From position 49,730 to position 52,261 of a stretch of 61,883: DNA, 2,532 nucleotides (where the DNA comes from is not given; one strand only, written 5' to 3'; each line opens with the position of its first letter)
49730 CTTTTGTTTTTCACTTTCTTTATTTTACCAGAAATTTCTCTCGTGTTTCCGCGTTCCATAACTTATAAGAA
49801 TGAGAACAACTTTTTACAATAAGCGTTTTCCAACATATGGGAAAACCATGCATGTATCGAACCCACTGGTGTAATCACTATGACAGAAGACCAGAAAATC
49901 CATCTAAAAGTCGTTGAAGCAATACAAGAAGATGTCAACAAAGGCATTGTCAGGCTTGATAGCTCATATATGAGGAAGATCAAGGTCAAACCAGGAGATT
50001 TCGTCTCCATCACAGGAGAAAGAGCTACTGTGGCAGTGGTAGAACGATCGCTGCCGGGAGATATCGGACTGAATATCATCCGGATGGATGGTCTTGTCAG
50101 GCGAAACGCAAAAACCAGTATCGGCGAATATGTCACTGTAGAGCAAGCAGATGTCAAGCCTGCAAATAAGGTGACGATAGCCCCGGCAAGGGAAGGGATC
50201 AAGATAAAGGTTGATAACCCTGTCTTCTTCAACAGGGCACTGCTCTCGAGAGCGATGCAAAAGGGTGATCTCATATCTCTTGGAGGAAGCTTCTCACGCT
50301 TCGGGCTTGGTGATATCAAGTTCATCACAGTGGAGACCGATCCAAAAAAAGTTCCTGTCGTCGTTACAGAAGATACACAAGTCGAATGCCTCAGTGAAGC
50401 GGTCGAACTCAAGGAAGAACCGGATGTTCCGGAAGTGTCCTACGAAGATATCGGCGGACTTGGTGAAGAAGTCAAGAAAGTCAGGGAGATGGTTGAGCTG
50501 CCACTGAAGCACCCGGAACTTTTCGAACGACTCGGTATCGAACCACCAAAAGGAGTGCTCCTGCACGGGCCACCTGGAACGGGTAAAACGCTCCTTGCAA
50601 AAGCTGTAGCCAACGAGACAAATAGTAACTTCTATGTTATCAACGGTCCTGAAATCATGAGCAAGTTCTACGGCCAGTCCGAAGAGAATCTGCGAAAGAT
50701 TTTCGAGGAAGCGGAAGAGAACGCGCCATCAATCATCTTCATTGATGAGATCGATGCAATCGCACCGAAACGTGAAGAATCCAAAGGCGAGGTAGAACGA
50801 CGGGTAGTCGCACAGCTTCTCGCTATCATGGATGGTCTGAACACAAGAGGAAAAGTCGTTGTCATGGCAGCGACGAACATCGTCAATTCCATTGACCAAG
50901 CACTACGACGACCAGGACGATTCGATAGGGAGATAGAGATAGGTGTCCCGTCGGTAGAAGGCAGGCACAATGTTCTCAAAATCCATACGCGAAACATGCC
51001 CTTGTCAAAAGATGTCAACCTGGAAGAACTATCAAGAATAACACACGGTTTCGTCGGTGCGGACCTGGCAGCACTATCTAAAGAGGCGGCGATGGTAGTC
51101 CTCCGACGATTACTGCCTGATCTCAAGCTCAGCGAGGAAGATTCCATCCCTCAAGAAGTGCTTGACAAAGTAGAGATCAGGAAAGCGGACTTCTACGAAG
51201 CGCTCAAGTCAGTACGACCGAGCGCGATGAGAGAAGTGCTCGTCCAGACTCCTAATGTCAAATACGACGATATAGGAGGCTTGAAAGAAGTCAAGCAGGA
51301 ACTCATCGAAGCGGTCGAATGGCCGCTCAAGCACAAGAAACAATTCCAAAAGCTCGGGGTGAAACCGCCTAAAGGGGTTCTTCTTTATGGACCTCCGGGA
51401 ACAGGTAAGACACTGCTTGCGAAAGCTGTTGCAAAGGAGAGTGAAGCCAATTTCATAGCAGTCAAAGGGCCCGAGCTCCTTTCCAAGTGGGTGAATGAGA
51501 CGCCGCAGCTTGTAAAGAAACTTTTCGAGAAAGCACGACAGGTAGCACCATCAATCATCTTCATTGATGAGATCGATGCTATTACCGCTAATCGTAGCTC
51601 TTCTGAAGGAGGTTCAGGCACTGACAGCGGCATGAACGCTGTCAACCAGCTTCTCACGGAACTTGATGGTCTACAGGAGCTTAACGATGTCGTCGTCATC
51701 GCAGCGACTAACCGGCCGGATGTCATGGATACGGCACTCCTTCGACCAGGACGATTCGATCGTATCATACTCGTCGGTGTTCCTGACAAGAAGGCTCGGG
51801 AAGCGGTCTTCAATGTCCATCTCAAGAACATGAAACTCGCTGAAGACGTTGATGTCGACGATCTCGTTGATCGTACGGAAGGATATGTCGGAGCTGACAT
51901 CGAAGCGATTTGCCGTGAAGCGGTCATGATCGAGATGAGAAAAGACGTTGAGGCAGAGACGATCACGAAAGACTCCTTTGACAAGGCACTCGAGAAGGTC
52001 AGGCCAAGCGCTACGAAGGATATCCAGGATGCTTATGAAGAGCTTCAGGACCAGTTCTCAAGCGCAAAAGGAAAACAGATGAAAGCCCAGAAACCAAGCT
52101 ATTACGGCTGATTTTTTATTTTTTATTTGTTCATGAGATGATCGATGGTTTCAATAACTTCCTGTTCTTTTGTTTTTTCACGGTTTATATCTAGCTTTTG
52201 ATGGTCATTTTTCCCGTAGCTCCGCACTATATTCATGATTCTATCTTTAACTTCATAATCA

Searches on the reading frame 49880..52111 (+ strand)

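Call 11: search_protein_families(library=pfam, proteins=[window:49880-52111:+])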
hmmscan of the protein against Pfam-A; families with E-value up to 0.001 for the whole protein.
window:49880-52111:+ (743 aa): 49 families (the best 25 are shown)
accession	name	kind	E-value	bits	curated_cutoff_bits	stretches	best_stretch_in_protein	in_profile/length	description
PF00004.35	AAA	-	1.4e-95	317.1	21.2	2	226-355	1-130/131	ATPase family associated with various cellular activities (AAA)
PF17862.7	AAA_lid_3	-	9.3e-29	99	27.2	2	656-701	1-44/45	AAA+ lid domain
PF02359.24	CDC48_N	-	8e-25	87.3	35.1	1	9-91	2-84/85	Cell division protein 48 (CDC48), N-terminal domain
PF05496.18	RuvB_N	-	1.1e-17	64.7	27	2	224-300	34-102/159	Holliday junction DNA helicase RuvB P-loop domain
PF13191.12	AAA_16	-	6.1e-16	59.8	32.6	2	214-328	15-136/167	AAA ATPase domain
PF07724.20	AAA_2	-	3.9e-15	56.7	27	1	226-319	6-101/166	AAA domain (Cdc48 subfamily)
PF07728.20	AAA_5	-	1.1e-12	48.6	22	2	225-295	1-79/139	AAA domain (dynein-related subfamily)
PF13173.12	AAA_14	-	3e-12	47.1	27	2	226-295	5-75/129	AAA domain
PF13401.12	AAA_22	-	2e-11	44.7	27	0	226-299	8-65/130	AAA domain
PF06068.19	TIP49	-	3e-11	43.5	23.8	2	498-548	51-103/347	TIP49 P-loop domain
PF13671.12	AAA_33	-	2.1e-10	41.5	27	1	226-342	2-88/143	AAA domain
PF20720.3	nSTAND3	-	1.6e-09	38.1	27.2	1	226-348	20-128/155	Novel STAND NTPase 3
PF02933.23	CDC48_2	-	9.1e-09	35.3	22.4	1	114-176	7-63/64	Cell division protein 48 (CDC48), domain 2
PF24883.2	NPHP3_N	-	1.4e-08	35.6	24.8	0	480-523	4-48/164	Nephrocystin 3, N-terminal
PF13481.12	AAA_25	-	4.6e-08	33.4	27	0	268-317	128-177/195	AAA domain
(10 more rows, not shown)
